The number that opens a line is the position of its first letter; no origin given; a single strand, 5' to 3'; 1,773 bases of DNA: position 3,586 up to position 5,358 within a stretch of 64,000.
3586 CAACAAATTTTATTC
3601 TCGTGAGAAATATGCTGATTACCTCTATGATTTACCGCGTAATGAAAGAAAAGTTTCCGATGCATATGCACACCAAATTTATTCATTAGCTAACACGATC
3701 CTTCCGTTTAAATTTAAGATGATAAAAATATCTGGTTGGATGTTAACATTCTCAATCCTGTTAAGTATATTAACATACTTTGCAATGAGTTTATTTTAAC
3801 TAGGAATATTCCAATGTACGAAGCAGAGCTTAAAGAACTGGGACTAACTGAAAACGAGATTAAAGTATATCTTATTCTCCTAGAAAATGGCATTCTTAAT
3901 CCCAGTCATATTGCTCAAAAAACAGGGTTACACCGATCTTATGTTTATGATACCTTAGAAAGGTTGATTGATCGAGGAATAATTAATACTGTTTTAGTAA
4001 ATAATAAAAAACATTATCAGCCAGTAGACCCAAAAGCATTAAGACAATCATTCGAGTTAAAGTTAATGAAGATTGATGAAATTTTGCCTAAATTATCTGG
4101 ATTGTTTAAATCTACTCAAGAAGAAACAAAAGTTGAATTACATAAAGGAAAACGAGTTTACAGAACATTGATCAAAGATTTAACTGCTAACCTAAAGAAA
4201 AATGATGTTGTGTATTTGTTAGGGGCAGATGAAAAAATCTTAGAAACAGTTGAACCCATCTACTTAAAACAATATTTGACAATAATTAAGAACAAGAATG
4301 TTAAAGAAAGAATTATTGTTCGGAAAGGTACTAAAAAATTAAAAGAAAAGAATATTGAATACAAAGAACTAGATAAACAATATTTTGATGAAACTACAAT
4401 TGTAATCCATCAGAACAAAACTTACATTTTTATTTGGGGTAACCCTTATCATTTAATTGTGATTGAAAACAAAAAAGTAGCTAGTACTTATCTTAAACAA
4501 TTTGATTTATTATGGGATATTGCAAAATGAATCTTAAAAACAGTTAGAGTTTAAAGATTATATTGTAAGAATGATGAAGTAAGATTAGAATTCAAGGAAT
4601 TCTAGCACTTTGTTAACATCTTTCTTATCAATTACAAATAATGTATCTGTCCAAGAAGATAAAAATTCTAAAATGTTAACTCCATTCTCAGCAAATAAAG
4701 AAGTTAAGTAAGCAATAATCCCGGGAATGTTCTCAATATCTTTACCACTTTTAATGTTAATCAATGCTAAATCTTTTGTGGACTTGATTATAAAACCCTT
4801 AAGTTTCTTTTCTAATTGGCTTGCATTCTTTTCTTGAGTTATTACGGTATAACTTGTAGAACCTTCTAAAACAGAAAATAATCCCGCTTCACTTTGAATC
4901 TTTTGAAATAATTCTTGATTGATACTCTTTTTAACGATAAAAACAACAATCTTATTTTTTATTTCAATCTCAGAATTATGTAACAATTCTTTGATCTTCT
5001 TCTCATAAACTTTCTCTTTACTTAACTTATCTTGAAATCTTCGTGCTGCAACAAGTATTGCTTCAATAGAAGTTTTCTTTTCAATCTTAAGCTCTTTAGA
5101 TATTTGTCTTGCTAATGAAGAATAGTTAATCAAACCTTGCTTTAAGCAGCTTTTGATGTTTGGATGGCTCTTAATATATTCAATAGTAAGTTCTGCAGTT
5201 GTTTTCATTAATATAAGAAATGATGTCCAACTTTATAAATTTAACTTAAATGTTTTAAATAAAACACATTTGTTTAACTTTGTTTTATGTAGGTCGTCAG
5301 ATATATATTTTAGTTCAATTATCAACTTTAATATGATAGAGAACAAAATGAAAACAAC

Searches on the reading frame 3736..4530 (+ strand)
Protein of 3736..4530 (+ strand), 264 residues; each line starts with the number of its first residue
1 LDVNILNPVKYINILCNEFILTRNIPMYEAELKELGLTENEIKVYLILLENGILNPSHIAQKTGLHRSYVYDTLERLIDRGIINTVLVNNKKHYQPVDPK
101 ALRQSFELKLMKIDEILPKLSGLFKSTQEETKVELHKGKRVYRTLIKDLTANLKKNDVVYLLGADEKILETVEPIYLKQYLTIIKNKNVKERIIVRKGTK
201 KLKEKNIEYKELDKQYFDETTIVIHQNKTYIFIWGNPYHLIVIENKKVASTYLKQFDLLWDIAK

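Call 5: search_protein_families(library=pfam, proteins=[window:3736-4530:+], max_evalue=0.1)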
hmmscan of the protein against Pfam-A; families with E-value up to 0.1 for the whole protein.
window:3736-4530:+ (264 aa): 14 families
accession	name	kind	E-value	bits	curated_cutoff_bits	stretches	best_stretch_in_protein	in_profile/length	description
PF01978.25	TrmB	-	2.8e-18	66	25.6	1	32-100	1-68/68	Sugar-specific transcriptional regulator TrmB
PF13412.12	HTH_24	-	4.6e-05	23.4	21.9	1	38-83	2-47/48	Winged helix-turn-helix DNA-binding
PF01047.28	MarR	-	0.00093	19.5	24.6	1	37-84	1-48/59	MarR family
PF13551.12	HTH_29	-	0.0011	19.5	28.1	1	46-82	5-41/64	Winged helix-turn helix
PF24409.1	wHTH-PRTase_assc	-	0.011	16.2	27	1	45-84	3-42/83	wHTH-PRTase associated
PF21984.2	DnaD_N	-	0.012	16.3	27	1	33-88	10-70/101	DnaD N-terminal domain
PF12802.13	MarR_2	-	0.023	15.3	27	1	50-83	18-50/61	MarR family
PF09339.16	HTH_IclR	-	0.025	14.8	22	1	54-83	19-48/52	IclR helix-turn-helix domain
PF13545.12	HTH_Crp_2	-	0.044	14.2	27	1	57-104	26-69/70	Crp-like helix-turn-helix domain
PF08222.17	HTH_CodY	-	0.057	13.5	27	0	51-85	2-36/61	CodY helix-turn-helix domain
PF22451.2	NirdL-like_HTH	-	0.057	13.4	27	0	58-83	21-46/47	Siroheme decarboxylase NirDL-like HTH domain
PF13384.12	HTH_23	-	0.075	13.3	24.6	0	54-77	18-41/50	Homeodomain-like domain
PF23307.1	SAM_KIDINS220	-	0.08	13.2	27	0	168-205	20-57/90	Kinase D-interacting substrate of 220 kDa-like, SAM domain-like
PF24033.1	DUF7342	-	0.093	13.1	31.6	0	57-97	21-61/150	Family of unknown function (DUF7342)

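Call 34: find_related_loci(query=window:3814-4530:+, collection=genome_contigs, flank=8000)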
Query window:3814-4530:+ (238 aa) in genome_contigs; peptide patterns used: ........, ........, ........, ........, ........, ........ (x = any residue, [..] = any of these).
184 stretches matched a pattern; 25 encode a relative of the query (tblastn E <= 1e-3); 24 distinct loci.
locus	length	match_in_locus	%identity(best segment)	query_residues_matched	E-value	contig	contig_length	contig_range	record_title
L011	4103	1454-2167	88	1-238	1e-143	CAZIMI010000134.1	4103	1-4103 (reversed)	MAG TPA_asm: uncultured Methanosarcinales archaeon isolate SRP077602_co6_348 genome assembly, contig: NODE_31904_length_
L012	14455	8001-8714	71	1-238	7e-115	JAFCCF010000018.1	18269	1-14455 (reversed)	MAG: Candidatus Aminicenantes bacterium isolate AB_1215_Bin_51 AB_1215_Bin_51.fna_scaffold_3399, whole genome shotgun se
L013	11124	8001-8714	75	1-238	3e-114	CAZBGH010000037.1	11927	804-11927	MAG TPA_asm: uncultured Methanosarcinales archaeon isolate binchicken_co21_254 genome assembly, contig: NODE_4072_length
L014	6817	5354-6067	71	1-238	1e-113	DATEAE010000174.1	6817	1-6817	MAG TPA_asm: Candidatus Nanoarchaeia archaeon isolate SMAG_U8210 k141_1115452, whole genome shotgun sequence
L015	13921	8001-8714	69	1-238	2e-110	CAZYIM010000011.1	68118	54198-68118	MAG TPA_asm: uncultured Methanosarcinales archaeon isolate SRP077602_co2_322 genome assembly, contig: NODE_581_length_68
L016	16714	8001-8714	68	1-238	6e-110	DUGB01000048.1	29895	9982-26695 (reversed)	MAG TPA_asm: Candidatus Woesearchaeota archaeon isolate UBA10204 contig_49608, whole genome shotgun sequence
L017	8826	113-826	66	1-238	6e-106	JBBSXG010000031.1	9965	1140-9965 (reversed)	MAG: Nanoarchaeota archaeon isolate H51-bin037_1 H51_bin037_1_000000000031, whole genome shotgun sequence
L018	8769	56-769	64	1-238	2e-102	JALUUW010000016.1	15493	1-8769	MAG: Candidatus Pacearchaeota archaeon isolate 128-326_metabat1_scaf2bin.051 128-326_scaffold_1667_c1, whole genome shot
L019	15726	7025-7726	67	1-234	9e-100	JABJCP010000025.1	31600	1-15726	MAG: Candidatus Woesearchaeota archaeon isolate SI073_bin58 k141_1183837, whole genome shotgun sequence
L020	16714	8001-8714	57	1-238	1e-94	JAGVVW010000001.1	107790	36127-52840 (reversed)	MAG: Candidatus Aenigmatarchaeota archaeon isolate RIFCSPHIGHO2_02_FULL_36_49 rifcsphigho2_02_scaffold_461, whole genome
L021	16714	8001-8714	54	1-238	2e-92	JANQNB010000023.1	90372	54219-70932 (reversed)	MAG: Candidatus Nanoarchaeia archaeon isolate PL23a_bin.69 k99_6748474, whole genome shotgun sequence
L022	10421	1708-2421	61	1-238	4e-91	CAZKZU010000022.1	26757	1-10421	MAG TPA_asm: uncultured Methanosarcinales archaeon isolate SRP272421_co1_15 genome assembly, contig: NODE_4280_length_26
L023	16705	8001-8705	62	1-234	7e-90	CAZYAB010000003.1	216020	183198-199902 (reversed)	MAG TPA_asm: uncultured Methanosarcinales archaeon isolate SRP077602_co2_46 genome assembly, contig: NODE_37_length_2160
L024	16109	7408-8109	65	1-234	2e-104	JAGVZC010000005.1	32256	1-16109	Candidatus Woesearchaeota archaeon isolate RIFCSPLOWO2_01_FULL_32_21 rifcsplowo2_01_scaffold_2288, whole genome shotgun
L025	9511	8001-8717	55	1-238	2e-86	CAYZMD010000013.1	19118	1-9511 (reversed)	MAG TPA_asm: uncultured Methanosarcinales archaeon isolate binchicken_co181_12 genome assembly, contig: NODE_4593_length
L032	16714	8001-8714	66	1-238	2e-103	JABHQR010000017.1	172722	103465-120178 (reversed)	MAG: archaeon isolate SI039_bin110 k141_1576515, whole genome shotgun sequence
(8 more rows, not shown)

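Call 51: search_protein_families(library=pfam, proteins=[L032:6915-7871:-, L023:7096-7827:-, L015:7231-7863:-, L025:7160-7882:-], max_evalue=0.05)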
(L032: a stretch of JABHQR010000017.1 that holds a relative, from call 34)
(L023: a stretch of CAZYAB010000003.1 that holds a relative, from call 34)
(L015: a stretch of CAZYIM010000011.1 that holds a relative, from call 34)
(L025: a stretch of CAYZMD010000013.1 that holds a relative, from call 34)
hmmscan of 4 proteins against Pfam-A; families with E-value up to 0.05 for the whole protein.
L032:6915-7871:- (318 aa): 0 families

L023:7096-7827:- (243 aa): 1 family
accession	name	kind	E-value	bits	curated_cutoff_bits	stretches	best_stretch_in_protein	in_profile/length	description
PF24708.1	Lip_C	-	0.037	13.2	27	0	117-166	69-114/380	Lipase-like, C-terminal domain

L015:7231-7863:- (210 aa): 2 families
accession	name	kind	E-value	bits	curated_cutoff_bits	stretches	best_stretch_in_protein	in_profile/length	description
PF00702.32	Hydrolase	-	0.012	16.4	26.4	1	18-168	56-187/191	haloacid dehalogenase-like hydrolase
PF12710.13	HAD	-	0.017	16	27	0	60-93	76-112/189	haloacid dehalogenase-like hydrolase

L025:7160-7882:- (240 aa): 0 families

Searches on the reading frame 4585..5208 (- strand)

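Call 76: search_protein_families(library=pfam, proteins=[window:4585-5208:-], max_evalue=0.001)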
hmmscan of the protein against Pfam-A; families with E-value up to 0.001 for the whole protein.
window:4585-5208:- (207 aa): 4 families
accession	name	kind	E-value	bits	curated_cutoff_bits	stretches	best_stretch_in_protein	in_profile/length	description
PF13840.12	ACT_7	-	3.2e-07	30.6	27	1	145-206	4-64/65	ACT domain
PF24367.1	DUF7523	-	5.4e-05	24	27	1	4-72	2-64/158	Family of unknown function (DUF7523)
PF01842.31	ACT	-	0.00026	21.1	27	0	159-187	8-36/66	ACT domain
PF22468.2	ACT_9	-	0.00034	20.7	27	0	155-205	5-57/61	ACT domain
